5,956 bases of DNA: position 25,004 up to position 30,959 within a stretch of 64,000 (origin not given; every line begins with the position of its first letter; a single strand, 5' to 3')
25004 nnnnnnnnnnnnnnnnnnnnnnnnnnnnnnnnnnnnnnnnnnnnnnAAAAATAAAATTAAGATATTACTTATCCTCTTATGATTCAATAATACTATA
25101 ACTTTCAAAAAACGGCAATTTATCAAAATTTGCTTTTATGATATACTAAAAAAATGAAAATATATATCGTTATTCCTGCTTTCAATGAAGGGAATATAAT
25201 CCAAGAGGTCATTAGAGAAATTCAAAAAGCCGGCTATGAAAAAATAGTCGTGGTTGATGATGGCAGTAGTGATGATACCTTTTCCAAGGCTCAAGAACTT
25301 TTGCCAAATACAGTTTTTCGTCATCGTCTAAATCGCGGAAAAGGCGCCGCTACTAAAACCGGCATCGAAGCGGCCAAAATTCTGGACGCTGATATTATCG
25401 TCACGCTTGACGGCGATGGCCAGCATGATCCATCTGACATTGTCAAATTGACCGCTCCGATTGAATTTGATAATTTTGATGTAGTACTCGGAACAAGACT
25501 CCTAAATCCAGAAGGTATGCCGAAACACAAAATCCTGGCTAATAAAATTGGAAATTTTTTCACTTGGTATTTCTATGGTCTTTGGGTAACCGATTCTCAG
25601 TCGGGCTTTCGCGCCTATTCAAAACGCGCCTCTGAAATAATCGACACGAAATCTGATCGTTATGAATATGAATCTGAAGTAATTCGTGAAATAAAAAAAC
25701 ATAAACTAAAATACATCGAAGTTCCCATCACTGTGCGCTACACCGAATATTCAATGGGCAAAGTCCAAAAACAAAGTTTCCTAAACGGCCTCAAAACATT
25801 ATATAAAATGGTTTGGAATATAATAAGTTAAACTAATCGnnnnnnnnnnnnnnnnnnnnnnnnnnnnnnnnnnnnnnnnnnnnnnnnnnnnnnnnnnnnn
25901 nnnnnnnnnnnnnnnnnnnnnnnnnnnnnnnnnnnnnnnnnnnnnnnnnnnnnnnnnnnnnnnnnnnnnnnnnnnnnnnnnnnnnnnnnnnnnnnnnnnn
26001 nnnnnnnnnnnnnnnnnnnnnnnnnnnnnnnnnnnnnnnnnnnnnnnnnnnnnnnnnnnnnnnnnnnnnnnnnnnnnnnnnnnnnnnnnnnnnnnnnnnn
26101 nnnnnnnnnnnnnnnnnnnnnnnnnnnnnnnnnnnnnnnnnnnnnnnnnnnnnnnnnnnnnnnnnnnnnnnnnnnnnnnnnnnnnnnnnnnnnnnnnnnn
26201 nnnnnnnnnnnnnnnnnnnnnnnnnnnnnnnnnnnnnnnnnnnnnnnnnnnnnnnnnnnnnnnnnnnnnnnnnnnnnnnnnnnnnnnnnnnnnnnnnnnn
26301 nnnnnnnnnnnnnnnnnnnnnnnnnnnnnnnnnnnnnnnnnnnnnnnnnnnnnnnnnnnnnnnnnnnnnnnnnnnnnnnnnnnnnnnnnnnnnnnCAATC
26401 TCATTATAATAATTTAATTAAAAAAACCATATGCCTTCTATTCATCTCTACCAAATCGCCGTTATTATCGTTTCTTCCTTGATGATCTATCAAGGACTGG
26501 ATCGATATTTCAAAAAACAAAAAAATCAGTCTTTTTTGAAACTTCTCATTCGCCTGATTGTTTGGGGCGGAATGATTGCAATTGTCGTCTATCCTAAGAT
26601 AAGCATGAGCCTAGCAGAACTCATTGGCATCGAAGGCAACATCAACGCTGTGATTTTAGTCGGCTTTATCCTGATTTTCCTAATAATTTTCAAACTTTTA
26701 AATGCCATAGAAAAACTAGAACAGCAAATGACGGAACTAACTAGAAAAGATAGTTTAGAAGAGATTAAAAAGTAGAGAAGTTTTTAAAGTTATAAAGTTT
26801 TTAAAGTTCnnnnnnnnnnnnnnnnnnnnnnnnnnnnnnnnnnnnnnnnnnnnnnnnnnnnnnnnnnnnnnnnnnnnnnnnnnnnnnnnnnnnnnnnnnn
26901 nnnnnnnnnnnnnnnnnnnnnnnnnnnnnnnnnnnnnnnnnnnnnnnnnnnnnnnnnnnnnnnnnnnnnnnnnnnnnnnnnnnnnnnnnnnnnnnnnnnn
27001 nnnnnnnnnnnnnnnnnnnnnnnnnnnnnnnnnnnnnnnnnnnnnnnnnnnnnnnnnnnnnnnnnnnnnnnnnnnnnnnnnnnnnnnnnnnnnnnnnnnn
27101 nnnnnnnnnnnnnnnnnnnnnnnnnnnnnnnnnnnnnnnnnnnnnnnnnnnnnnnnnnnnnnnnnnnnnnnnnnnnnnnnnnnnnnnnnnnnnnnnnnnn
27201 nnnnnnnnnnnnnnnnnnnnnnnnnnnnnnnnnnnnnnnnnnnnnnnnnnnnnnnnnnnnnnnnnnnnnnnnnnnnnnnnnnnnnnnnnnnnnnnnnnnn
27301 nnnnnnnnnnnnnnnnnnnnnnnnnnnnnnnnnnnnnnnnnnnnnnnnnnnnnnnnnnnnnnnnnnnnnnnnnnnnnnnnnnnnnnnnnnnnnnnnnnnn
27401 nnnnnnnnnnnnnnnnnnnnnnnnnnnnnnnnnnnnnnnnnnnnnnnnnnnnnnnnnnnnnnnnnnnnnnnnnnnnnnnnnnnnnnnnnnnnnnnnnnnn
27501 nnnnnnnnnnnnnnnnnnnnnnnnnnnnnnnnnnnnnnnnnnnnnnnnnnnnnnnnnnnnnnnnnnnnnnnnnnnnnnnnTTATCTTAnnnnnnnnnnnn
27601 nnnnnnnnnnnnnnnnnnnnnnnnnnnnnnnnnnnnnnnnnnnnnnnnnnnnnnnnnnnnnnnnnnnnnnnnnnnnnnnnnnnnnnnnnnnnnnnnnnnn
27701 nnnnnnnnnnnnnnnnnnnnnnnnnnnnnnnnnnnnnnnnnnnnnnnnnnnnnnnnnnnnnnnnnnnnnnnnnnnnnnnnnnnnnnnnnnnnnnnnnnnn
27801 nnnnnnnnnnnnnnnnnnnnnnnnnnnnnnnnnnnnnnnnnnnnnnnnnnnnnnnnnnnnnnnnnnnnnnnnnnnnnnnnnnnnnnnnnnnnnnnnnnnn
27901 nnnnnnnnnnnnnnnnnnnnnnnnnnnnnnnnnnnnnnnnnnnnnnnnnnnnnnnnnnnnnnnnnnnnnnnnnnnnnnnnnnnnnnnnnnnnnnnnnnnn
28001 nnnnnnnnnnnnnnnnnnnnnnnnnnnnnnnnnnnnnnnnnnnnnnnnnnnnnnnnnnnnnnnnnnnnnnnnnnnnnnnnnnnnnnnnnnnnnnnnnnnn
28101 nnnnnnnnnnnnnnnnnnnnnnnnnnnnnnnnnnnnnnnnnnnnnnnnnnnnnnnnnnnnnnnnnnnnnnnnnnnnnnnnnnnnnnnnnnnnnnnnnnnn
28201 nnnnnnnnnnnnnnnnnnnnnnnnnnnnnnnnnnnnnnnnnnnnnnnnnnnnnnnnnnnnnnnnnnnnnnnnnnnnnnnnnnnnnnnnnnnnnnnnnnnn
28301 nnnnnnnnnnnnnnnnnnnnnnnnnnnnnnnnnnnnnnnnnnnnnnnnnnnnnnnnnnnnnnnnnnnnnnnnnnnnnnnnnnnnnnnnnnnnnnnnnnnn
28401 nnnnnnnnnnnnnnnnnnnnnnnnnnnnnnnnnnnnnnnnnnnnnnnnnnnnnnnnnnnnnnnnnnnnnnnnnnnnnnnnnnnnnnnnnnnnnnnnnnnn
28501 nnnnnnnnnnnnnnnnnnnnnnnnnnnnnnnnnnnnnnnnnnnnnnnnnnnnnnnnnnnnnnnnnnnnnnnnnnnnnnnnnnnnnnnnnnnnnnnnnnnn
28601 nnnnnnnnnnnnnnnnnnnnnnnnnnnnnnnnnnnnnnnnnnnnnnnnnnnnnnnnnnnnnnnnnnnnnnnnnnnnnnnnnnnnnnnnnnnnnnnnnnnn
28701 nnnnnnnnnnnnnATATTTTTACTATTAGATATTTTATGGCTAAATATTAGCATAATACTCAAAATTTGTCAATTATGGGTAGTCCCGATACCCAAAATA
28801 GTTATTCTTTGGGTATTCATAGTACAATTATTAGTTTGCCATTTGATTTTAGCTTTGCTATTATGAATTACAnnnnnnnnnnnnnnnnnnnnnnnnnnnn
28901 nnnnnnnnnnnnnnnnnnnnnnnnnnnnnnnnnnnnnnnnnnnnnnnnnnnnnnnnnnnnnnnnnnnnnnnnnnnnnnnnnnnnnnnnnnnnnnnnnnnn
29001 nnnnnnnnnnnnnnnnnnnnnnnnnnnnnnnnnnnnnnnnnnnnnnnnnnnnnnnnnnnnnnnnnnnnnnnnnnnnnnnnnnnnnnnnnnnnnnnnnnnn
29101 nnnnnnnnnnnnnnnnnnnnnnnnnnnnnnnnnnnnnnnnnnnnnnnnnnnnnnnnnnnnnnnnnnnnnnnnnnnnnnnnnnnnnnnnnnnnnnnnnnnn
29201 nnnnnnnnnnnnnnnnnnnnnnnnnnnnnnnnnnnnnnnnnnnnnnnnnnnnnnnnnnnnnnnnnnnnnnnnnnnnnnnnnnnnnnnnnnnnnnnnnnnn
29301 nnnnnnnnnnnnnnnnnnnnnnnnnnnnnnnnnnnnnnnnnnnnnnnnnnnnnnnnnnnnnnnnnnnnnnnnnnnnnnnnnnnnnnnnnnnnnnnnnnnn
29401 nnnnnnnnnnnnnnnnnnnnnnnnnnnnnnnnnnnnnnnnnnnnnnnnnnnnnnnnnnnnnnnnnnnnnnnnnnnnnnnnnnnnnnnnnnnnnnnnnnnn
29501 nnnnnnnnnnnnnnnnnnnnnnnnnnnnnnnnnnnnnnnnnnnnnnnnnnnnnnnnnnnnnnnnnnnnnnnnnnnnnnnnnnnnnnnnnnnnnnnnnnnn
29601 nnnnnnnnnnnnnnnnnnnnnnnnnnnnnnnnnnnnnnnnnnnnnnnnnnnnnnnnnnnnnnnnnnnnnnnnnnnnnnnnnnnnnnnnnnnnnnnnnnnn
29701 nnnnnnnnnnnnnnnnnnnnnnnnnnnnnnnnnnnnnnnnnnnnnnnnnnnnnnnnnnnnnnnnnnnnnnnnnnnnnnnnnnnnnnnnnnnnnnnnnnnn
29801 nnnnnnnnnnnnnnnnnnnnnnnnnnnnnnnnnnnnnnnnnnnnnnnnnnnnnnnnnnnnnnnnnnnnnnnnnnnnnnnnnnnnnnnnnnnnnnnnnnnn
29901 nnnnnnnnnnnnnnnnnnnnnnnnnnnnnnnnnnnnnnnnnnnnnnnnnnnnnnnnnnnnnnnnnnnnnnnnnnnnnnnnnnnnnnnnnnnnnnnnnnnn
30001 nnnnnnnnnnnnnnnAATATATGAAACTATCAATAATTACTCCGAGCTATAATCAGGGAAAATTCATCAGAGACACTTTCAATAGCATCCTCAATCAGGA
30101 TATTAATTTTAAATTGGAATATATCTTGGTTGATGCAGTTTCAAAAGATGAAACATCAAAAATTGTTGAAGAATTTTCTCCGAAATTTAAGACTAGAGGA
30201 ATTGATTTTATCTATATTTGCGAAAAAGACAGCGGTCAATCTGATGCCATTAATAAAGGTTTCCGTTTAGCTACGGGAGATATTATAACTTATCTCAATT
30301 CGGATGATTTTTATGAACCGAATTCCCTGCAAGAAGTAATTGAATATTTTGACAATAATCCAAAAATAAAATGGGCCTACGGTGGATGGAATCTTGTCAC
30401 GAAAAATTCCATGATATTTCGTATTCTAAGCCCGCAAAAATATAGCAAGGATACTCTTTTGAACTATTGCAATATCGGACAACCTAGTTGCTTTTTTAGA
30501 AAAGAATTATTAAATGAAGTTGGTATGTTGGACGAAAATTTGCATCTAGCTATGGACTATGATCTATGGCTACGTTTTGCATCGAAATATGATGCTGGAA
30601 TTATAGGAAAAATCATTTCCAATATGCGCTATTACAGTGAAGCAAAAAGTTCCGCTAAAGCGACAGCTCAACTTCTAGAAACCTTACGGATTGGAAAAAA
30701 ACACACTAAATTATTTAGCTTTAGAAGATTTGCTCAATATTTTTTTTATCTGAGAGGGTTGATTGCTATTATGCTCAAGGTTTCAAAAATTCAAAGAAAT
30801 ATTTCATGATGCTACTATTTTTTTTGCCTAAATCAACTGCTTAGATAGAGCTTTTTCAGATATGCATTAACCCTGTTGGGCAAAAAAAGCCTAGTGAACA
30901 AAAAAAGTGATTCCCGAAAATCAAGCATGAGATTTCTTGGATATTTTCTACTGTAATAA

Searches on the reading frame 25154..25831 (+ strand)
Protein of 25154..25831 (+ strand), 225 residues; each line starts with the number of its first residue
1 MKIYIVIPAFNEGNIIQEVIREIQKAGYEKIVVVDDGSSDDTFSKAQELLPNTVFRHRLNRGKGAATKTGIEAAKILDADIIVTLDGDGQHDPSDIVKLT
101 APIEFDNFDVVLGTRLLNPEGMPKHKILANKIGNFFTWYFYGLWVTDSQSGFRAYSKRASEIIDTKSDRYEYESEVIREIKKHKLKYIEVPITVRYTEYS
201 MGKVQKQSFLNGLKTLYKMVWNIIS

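Call 6: search_protein_families(library=pfam, proteins=[window:25154-25831:+], max_evalue=0.001)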
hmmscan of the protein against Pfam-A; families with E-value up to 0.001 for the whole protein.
window:25154-25831:+ (225 aa): 3 families
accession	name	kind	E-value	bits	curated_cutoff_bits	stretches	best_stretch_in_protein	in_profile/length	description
PF00535.33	Glycos_transf_2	-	1.3e-23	84.3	23.3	1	5-160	2-164/168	Glycosyl transferase family 2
PF13641.12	Glyco_tranf_2_3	-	4.4e-08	33.9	27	1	3-111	3-119/230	Glycosyltransferase like family 2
PF13704.12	Glyco_tranf_2_4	-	2.8e-05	25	27.5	1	11-88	2-81/98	Glycosyl transferase family 2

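Call 25: search_protein_families(library=ncbifam, proteins=[window:25154-25831:+], max_evalue=0.0001)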
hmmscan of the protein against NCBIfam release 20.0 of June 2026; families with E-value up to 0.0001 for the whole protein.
window:25154-25831:+ (225 aa): 16 families
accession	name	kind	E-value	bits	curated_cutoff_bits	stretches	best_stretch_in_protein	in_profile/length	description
NF058614.1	PPMAGASynPpgS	equivalog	7.6e-42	143.3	370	1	3-217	2-217/226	polyprenyl-phospho-N-acetylgalactosaminyl synthase PpgS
TIGR04182.1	glyco_TIGR04182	equivalog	3.7e-32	111.9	325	1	3-197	2-193/293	S-layer glycoprotein N-glycosyltransferase AglJ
NF047588.1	GlcsyltransPgfSStrep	equivalog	1.2e-13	50.9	500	1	1-174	1-177/308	glycosyltransferase PgfS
NF041391.1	DPhHxTase_Halo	equivalog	8.1e-13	47.8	375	1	9-166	3-156/213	dolichyl-phosphate hexose transferase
NF007986.1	PRK10714.1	equivalog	1.5e-12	47.2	529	1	2-220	7-223/316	undecaprenyl-phosphate 4-deoxy-4-formamido-L-arabinose transferase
TIGR03937.1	PgaC_IcaA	equivalog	6.1e-12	45.2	422.3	1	2-93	46-140/407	poly-beta-1,6-N-acetyl-D-glucosamine synthase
TIGR03469.1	HpnB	hypoth_equivalog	1.5e-09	37.4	379.25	1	2-150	45-206/386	hopene-associated glycosyltransferase HpnB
NF041875.1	EPS_EpsD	equivalog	5.3e-09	35.9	370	1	5-120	3-121/325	exopolysaccharide biosynthesis glycosyltransferase EpsD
NF010496.0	PRK13915.1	equivalog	2.5e-08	33.4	262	1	2-103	32-142/307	glucosyl-3-phosphoglycerate synthase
TIGR04283.1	glyco_like_mftF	equivalog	2.7e-08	33.7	182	1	5-75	3-72/221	TIGR04283 family arsenosugar biosynthesis glycosyltransferase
TIGR03965.1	mycofact_glyco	equivalog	7.1e-08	31.7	280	1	3-101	76-177/467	mycofactocin biosynthesis glycosyltransferase MftF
TIGR03111.1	glyc2_xrt_Gpos1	hypoth_equivalog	1.1e-05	24.4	363.95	1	2-126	50-180/439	TIGR03111 family XrtG-associated glycosyltransferase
NF041865.1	EpsU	equivalog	1.8e-05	23.9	700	1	2-135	40-179/394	exopolysaccharide biosynthesis GT2 family glycosyltransferase EpsU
NF007482.0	PRK10073.1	equivalog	2.6e-05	23.4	423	1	2-96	7-103/334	glycosyltransferase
NF047683.1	TeichurnBiosyTuaG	equivalog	4.3e-05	23.3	400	1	3-98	8-106/252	teichuronic acid biosynthesis protein TuaG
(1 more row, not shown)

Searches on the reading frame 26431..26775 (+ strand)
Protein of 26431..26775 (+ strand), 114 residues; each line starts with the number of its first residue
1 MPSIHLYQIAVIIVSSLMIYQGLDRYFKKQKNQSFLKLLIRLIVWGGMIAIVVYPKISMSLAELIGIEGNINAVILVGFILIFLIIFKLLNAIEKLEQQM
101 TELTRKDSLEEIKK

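Call 56: search_protein_families(library=pfam, proteins=[window:26431-26775:+], max_evalue=0.0001)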
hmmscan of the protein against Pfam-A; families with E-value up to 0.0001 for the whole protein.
window:26431-26775:+ (114 aa): 1 family
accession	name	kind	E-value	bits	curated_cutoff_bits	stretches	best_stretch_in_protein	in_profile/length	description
PF10066.14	DUF2304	-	1.2e-17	64.5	25.5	1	7-111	2-104/106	Uncharacterized conserved protein (DUF2304)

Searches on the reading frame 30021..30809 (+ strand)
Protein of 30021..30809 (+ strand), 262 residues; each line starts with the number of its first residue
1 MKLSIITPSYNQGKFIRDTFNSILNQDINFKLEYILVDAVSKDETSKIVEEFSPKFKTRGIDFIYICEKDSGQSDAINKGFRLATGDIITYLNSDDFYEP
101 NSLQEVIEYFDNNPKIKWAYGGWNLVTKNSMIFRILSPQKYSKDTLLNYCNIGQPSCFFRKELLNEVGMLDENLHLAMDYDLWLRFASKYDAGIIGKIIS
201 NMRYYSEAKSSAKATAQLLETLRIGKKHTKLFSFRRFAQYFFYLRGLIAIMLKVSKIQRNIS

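Call 56: search_protein_families(library=pfam, proteins=[window:30021-30809:+], max_evalue=0.0001)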
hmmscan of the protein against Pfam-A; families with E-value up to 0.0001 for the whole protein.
window:30021-30809:+ (262 aa): 3 families
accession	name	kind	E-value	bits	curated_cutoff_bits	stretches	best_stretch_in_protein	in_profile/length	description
PF00535.33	Glycos_transf_2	-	2.1e-27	96.5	23.3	1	4-165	1-165/168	Glycosyl transferase family 2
PF13641.12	Glyco_tranf_2_3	-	6.4e-13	49.7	27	1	3-117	3-117/230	Glycosyltransferase like family 2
PF10111.15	Glyco_tranf_2_2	-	3.5e-09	37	27.3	1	8-209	5-220/276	Glycosyltransferase like family 2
